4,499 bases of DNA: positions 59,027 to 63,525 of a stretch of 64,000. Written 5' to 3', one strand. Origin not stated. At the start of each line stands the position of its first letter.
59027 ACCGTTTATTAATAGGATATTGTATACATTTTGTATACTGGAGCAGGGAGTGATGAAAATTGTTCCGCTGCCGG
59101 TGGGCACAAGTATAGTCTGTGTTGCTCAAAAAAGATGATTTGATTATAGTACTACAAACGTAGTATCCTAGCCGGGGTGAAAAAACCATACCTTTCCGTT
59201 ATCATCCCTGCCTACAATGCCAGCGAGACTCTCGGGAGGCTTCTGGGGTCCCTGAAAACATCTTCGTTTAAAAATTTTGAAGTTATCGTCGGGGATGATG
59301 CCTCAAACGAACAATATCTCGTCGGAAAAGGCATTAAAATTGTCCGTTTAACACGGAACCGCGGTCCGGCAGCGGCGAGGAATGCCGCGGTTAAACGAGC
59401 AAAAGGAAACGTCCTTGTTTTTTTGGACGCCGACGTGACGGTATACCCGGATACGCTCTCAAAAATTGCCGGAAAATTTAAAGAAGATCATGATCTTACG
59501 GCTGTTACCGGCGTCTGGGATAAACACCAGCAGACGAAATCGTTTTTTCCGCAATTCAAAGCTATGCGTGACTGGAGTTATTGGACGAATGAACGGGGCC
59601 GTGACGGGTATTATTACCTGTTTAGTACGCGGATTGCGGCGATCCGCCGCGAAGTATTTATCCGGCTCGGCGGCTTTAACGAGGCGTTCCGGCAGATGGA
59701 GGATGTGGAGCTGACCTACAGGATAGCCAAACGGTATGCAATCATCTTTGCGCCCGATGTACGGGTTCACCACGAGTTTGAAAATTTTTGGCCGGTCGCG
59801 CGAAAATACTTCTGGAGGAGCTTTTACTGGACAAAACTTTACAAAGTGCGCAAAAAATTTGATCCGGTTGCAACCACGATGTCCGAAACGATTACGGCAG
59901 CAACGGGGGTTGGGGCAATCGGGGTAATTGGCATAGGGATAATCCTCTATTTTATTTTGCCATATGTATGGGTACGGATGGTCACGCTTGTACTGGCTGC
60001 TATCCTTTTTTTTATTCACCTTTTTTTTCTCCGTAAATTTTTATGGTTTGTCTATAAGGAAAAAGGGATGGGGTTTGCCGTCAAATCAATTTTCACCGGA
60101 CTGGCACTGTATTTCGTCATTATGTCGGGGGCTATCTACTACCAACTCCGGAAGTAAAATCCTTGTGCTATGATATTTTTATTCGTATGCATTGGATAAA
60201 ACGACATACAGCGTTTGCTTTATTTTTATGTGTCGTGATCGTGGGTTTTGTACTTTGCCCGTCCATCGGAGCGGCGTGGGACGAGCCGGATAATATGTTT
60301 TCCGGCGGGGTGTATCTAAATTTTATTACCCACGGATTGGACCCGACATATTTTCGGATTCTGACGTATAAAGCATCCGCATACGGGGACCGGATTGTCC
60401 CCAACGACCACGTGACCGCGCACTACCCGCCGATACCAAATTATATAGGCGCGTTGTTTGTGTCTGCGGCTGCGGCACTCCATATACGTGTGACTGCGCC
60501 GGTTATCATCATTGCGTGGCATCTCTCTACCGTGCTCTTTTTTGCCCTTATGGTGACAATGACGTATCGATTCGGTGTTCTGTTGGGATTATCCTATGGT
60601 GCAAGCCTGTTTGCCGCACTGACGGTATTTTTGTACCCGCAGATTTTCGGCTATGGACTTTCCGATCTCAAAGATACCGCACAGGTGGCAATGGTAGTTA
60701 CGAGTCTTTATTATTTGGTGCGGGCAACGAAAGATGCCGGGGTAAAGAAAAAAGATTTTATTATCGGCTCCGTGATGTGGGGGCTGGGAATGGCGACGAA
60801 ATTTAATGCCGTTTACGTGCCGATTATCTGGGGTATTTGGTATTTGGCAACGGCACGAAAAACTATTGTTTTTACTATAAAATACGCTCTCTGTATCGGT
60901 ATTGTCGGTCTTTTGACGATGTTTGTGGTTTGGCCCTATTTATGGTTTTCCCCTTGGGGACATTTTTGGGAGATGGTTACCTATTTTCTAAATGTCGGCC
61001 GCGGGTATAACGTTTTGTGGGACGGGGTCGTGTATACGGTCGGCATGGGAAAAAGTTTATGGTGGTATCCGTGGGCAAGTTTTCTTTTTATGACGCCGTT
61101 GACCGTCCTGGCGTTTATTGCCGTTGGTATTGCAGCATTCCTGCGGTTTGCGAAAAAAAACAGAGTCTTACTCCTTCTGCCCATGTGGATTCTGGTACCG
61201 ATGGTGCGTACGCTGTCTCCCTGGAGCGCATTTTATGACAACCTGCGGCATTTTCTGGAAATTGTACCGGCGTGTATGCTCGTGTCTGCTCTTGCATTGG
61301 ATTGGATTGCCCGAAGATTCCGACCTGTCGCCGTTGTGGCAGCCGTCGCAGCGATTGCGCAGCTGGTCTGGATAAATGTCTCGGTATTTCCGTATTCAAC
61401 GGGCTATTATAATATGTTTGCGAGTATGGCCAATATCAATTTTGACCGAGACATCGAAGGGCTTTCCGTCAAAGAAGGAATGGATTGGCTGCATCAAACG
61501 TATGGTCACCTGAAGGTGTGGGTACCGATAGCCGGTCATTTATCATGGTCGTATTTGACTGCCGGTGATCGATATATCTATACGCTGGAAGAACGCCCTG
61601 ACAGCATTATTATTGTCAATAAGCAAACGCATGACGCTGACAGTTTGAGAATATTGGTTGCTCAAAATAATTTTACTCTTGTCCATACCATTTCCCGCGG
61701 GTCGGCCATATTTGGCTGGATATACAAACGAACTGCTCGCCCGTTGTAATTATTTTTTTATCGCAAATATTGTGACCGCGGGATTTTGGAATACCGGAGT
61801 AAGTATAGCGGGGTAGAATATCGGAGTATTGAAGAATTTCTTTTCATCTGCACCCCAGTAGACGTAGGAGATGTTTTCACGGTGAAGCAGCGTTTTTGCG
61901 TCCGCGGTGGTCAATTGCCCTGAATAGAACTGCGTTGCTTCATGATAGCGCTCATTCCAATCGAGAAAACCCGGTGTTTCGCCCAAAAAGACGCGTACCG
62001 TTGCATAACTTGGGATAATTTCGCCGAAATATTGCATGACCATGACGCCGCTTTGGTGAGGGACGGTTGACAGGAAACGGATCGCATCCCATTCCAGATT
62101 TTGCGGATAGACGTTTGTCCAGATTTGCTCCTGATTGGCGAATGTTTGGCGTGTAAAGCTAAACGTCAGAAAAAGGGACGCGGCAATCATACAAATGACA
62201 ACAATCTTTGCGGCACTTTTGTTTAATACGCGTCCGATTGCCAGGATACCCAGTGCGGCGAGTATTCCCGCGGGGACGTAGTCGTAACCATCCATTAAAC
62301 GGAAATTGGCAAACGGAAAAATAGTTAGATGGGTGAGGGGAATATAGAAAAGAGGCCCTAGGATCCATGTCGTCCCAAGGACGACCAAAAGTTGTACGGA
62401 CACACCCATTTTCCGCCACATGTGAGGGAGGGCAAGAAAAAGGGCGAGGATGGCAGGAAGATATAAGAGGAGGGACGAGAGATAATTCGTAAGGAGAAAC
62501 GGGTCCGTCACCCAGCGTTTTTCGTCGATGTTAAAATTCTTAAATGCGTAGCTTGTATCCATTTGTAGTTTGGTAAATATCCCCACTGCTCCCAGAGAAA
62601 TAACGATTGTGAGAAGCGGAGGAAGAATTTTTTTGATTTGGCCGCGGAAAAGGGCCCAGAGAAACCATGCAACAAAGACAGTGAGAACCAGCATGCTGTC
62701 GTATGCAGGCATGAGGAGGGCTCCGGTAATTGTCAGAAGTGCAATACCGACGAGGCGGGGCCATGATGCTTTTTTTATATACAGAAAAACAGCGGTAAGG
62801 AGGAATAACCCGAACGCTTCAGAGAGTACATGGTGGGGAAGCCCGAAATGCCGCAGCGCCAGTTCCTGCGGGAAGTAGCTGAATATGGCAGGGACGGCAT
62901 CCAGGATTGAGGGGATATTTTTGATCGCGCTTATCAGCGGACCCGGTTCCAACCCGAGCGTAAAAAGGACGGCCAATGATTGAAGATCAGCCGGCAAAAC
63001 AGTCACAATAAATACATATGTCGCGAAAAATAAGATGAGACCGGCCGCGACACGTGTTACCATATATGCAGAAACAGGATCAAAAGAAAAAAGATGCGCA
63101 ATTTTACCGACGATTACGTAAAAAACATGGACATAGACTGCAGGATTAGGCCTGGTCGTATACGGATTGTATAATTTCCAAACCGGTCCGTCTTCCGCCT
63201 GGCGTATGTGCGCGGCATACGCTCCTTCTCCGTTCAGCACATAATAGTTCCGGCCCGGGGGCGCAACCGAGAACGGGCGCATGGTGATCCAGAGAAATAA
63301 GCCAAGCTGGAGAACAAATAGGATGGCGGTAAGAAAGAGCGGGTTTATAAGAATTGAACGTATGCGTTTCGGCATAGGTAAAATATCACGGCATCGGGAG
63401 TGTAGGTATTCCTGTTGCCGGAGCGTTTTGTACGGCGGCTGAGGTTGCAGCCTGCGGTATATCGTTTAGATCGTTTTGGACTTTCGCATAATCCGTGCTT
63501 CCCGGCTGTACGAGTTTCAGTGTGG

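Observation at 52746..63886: Plus-strand operon with four GT-C paralogues, two GT2 polyprenyl-P-sugar synthases and a methyltransferase: candidate lipid-linked extracytoplasmic glycosylation system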

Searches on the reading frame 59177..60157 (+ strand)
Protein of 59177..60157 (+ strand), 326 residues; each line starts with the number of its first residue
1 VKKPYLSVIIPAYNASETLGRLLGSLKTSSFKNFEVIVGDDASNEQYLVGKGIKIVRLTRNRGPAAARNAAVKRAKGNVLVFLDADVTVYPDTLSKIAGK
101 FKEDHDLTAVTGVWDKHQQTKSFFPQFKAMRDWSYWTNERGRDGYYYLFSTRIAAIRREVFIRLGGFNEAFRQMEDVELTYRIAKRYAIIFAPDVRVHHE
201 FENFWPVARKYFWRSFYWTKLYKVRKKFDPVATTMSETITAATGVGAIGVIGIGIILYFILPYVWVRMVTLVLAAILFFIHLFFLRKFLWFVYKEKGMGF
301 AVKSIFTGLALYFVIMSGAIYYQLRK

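Call 3: search_protein_families(library=pfam, proteins=[window:59177-60157:+], max_evalue=0.01)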
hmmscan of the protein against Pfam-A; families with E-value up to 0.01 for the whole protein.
window:59177-60157:+ (326 aa): 7 families
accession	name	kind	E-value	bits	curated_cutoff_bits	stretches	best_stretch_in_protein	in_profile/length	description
PF00535.33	Glycos_transf_2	-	1e-28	100.8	23.3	1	7-161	1-164/168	Glycosyl transferase family 2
PF10111.15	Glyco_tranf_2_2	-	3e-16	60.2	27.3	1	7-200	1-216/276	Glycosyltransferase like family 2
PF13641.12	Glyco_tranf_2_3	-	9.1e-16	59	27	1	5-207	2-219/230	Glycosyltransferase like family 2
PF13632.12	Glyco_trans_2_3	-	8.4e-06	26.2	27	1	81-280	3-187/198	Glycosyl transferase family group 2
PF13506.12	Glyco_transf_21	-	1.2e-05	25.3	21.7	1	70-195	24-150/174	Glycosyl transferase family 21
PF12804.13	NTP_transf_3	-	0.00061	20.4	27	1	19-119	27-129/160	MobA-like NTP transferase domain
PF02709.20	Glyco_transf_7C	-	0.0082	16.2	23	0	152-198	22-70/78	N-terminal domain of galactosyltransferase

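Call 4: search_protein_families(library=ncbifam, proteins=[window:59177-60157:+], max_evalue=0.01)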
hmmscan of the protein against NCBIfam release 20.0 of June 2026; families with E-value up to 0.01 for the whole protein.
window:59177-60157:+ (326 aa): 24 families
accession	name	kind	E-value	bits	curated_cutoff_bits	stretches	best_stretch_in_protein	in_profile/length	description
NF041875.1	EPS_EpsD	equivalog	1e-30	107.3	370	1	6-205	1-217/325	exopolysaccharide biosynthesis glycosyltransferase EpsD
TIGR03965.1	mycofact_glyco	equivalog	8e-27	94.2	280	1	5-235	75-314/467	mycofactocin biosynthesis glycosyltransferase MftF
TIGR04283.1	glyco_like_mftF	equivalog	9.7e-19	67.8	182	1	6-192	1-178/221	TIGR04283 family arsenosugar biosynthesis glycosyltransferase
NF047683.1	TeichurnBiosyTuaG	equivalog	1.2e-15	57.9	400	1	2-103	4-113/252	teichuronic acid biosynthesis protein TuaG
NF050819.1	PolSacchBiosHfsG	equivalog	1.4e-15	57.2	500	1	3-211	11-229/302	polysaccharide biosynthesis protein HfsG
NF038299.1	EPS_HpsN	equivalog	8.5e-14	51.2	425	1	4-128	1-129/317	hormogonium polysaccharide biosynthesis glycosyltransferase HpsN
TIGR03937.1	PgaC_IcaA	equivalog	1.3e-13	50.7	422.3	1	3-194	44-245/407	poly-beta-1,6-N-acetyl-D-glucosamine synthase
NF007482.0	PRK10073.1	equivalog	4.7e-13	48.8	423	1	3-126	5-138/334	glycosyltransferase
NF050050.1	ProtGlycPglI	equivalog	2.1e-11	43.8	500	1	3-106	1-113/306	GalNAc(5)-diNAcBac-PP-undecaprenol beta-1,3-glucosyltransferase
TIGR03111.1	glyc2_xrt_Gpos1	hypoth_equivalog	1.9e-09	36.8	363.95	1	2-184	47-249/439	TIGR03111 family XrtG-associated glycosyltransferase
NF041394.1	GtaseAglG_Halo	equivalog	2.5e-09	36.8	440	1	24-216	23-232/304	glucosyl-dolichyl phosphate glucuronosyltransferase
TIGR04242.1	nodulat_NodC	equivalog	2.8e-09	36.4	550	1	3-140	47-194/395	chitooligosaccharide synthase NodC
NF038302.1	EPS_HpsE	equivalog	1.4e-08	34.1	300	1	6-202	3-225/307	hormogonium polysaccharide biosynthesis glycosyltransferase HpsE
NF053739.1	GlytfEpsEBac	equivalog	2.2e-07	30.1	450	1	4-108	1-113/265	glycosyltransferase EpsE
NF007986.1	PRK10714.1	equivalog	1.8e-06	27.2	529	1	6-109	8-123/316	undecaprenyl-phosphate 4-deoxy-4-formamido-L-arabinose transferase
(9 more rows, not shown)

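Call 12: search_solved_structures(query=window:59177-60157:+, max_evalue=0.001)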
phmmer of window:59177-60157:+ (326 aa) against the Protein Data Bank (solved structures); distinct sequences matched with E-value up to 0.001: 24.
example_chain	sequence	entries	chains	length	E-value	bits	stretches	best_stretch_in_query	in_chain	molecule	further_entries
2z87_A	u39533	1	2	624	7.9e-12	48.3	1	3-110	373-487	Chondroitin synthase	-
2z86_A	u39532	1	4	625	7.9e-12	48.3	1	3-110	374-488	Chondroitin synthase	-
6p61_A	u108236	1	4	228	1.3e-10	44.3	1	2-101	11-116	Glycosyltransferase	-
5tze_C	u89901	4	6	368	2.3e-10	43.5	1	6-105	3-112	Glycosyl transferase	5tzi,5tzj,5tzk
5tz8_A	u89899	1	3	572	4e-10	42.7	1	6-105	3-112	Glycosyl transferase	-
5hea_A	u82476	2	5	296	5.5e-10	42.3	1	6-89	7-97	Putative glycosyltransferase (GalT1)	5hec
5eke_A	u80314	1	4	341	1.9e-09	40.5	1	6-129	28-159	Uncharacterized glycosyltransferase sll0501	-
5ekp_C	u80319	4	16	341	2.7e-09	40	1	6-129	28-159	Uncharacterized glycosyltransferase sll0501 | Glycosyltransferase sll0501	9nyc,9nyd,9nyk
9nye_A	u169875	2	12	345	2.9e-09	39.9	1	6-129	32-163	Glycosyltransferase sll0501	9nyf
5mlz_A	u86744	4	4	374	1.5e-07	34.3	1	6-108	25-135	Dolichol monophosphate mannose synthase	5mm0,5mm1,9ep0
8vh7_A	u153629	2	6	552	1.8e-07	34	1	3-97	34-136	Heparosan synthase B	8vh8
8viw_A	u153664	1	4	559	1.9e-07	34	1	3-97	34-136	Heparosan synthase B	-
9jma_A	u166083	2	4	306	1.6e-06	30.9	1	6-102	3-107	GalNAc(5)-diNAcBac-PP-undecaprenol beta-1,3-glucosyltransferase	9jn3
8bz4_A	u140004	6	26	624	4.2e-06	29.5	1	5-112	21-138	Glycosyltransferase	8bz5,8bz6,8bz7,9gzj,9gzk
8bz8_A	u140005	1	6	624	4.2e-06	29.5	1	5-112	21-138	Glycosyltransferase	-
6yv7_B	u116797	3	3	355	7.7e-06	28.6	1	3-195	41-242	Glycosyl transferase, family 2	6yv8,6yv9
6yv7_A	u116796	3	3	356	7.8e-06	28.6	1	3-195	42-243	Glycosyl transferase, family 2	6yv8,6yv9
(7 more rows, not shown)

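Call 69: search_solved_structures(query=A5, max_evalue=0.001, show_alignments=1)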
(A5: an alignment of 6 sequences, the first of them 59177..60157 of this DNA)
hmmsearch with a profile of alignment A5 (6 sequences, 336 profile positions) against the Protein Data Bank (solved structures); distinct sequences matched with E-value up to 0.001: 46.
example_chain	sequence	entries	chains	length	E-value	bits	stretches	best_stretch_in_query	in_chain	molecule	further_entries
2z87_A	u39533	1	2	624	1.8e-24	90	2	3-118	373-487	Chondroitin synthase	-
2z86_A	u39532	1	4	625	1.8e-24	90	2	3-118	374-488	Chondroitin synthase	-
5tze_C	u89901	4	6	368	1.6e-18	70.4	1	6-121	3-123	Glycosyl transferase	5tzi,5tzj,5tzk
5tz8_A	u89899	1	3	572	3.3e-18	69.4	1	6-121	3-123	Glycosyl transferase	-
5hea_A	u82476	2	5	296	8e-16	61.5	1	5-98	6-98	Putative glycosyltransferase (GalT1)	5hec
5eke_A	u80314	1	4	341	8.7e-16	61.4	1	5-132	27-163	Uncharacterized glycosyltransferase sll0501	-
5ekp_C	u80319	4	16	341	8.7e-16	61.4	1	5-132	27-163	Uncharacterized glycosyltransferase sll0501 | Glycosyltransferase sll0501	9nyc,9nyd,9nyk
9nye_A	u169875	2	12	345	8.9e-16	61.4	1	5-132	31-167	Glycosyltransferase sll0501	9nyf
5mlz_A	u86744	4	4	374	3e-15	59.7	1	5-120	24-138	Dolichol monophosphate mannose synthase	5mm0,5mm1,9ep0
8bz8_A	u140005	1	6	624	5.9e-15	58.7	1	4-119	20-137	Glycosyltransferase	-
8bz4_A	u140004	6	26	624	5.9e-15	58.7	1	4-119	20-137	Glycosyltransferase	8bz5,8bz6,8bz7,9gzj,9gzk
8vh7_A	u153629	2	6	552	7.1e-14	55.1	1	4-124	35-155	Heparosan synthase B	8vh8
8viw_A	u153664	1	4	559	7.4e-14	55.1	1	4-124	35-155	Heparosan synthase B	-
3l7m_A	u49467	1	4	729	8.3e-14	54.9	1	6-117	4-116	Teichoic acid biosynthesis protein F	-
3l7i_A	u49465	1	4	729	8.3e-14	54.9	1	6-117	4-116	Teichoic acid biosynthesis protein F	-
6yv7_B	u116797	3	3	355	2.3e-12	50.2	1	5-203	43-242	Glycosyl transferase, family 2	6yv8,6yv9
6yv7_A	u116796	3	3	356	2.3e-12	50.2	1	5-203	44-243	Glycosyl transferase, family 2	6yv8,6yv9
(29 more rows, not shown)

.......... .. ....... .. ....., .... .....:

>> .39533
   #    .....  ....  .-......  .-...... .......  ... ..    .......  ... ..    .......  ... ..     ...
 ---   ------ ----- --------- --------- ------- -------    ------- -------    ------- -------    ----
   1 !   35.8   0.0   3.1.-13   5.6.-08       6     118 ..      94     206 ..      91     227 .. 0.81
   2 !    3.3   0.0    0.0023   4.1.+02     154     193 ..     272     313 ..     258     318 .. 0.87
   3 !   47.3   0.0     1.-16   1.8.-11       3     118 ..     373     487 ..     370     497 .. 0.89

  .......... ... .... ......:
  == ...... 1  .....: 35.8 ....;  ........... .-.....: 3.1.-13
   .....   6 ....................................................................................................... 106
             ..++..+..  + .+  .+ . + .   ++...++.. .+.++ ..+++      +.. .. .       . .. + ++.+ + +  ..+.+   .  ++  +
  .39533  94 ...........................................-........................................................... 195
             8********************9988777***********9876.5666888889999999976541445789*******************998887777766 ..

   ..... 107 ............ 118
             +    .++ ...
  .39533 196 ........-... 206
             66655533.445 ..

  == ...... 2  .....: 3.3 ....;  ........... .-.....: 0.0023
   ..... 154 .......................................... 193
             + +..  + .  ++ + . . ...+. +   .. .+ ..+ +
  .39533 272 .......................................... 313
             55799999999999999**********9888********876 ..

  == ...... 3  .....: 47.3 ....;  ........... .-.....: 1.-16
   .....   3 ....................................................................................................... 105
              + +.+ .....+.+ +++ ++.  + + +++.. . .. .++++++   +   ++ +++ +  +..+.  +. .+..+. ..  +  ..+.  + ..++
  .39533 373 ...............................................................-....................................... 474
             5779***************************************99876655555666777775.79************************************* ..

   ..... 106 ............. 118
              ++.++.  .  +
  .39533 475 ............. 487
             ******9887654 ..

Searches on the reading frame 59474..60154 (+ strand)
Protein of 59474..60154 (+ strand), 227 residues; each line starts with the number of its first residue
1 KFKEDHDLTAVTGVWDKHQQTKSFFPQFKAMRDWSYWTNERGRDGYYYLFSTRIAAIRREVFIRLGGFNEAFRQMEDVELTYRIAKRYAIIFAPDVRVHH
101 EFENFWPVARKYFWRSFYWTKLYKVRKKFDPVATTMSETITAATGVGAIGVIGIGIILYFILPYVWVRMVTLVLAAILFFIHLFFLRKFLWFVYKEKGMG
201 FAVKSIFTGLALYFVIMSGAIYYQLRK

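Call 42: search_solved_structures(query=window:59474-60154:+, max_evalue=10, show_alignments=3)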
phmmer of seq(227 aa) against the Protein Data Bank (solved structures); distinct sequences matched with E-value up to 10: 1.
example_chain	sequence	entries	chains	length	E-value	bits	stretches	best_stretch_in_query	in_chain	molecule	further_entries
7qru_F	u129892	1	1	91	3.7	10.3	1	132-190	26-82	Na(+)/H(+) antiporter subunit F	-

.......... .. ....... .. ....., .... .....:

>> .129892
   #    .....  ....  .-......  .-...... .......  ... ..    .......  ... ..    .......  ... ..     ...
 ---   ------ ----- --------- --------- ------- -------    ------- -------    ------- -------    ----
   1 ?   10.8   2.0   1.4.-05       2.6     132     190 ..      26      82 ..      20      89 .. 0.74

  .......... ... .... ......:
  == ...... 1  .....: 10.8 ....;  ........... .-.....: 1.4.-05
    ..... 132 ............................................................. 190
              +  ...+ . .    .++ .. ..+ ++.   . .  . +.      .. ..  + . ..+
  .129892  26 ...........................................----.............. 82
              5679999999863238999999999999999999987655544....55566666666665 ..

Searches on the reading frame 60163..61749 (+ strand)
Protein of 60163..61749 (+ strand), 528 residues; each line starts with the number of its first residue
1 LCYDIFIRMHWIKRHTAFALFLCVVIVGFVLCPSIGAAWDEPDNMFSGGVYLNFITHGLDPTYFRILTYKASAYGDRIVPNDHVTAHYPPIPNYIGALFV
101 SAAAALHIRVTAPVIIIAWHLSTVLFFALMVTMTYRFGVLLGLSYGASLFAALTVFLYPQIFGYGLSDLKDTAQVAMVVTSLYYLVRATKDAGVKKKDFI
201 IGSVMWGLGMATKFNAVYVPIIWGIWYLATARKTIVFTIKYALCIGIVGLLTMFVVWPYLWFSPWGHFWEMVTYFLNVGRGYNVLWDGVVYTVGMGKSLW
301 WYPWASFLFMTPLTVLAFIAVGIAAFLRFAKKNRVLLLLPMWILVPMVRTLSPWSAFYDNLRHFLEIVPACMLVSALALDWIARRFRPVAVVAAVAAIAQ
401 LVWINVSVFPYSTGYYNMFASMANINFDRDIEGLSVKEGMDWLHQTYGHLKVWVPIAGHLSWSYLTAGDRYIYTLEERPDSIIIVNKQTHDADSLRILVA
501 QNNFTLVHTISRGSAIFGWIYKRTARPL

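Call 3: search_protein_families(library=pfam, proteins=[window:60163-61749:+], max_evalue=0.01)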
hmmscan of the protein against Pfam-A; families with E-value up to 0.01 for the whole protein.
window:60163-61749:+ (528 aa): 1 family
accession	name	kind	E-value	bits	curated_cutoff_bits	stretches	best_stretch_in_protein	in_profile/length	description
PF13231.12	PMT_2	-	2.3e-05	25.1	26.1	1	120-257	25-160/160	Dolichyl-phosphate-mannose-protein mannosyltransferase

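Call 4: search_protein_families(library=ncbifam, proteins=[window:60163-61749:+], max_evalue=0.01)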
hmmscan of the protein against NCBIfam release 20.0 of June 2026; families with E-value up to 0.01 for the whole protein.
window:60163-61749:+ (528 aa): 0 families

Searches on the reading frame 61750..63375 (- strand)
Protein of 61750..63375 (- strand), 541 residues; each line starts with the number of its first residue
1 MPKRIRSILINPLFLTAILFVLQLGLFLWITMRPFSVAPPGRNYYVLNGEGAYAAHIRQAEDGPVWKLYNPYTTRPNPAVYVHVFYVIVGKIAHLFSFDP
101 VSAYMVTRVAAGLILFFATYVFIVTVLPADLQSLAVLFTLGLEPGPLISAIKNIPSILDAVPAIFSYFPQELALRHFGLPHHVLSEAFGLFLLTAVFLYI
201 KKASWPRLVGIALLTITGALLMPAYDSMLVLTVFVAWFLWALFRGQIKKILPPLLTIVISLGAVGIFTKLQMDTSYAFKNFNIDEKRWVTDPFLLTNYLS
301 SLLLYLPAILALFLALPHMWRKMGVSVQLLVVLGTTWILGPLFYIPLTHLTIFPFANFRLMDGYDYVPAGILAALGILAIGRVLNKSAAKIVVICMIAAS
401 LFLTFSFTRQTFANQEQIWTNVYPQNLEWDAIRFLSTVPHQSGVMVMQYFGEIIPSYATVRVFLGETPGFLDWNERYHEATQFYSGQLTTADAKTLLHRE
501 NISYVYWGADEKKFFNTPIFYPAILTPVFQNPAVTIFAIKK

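Call 3: search_protein_families(library=pfam, proteins=[window:61750-63375:-], max_evalue=0.01)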
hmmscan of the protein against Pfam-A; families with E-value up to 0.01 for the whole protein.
window:61750-63375:- (541 aa): 0 families

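Call 4: search_protein_families(library=ncbifam, proteins=[window:61750-63375:-], max_evalue=0.01)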
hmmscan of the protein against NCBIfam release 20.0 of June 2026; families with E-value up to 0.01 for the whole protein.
window:61750-63375:- (541 aa): 0 families

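Call 56: search_protein_families(library=pfam, proteins=[window:61750-63375:-], max_evalue=10)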
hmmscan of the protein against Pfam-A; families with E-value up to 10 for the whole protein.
window:61750-63375:- (541 aa): 0 families
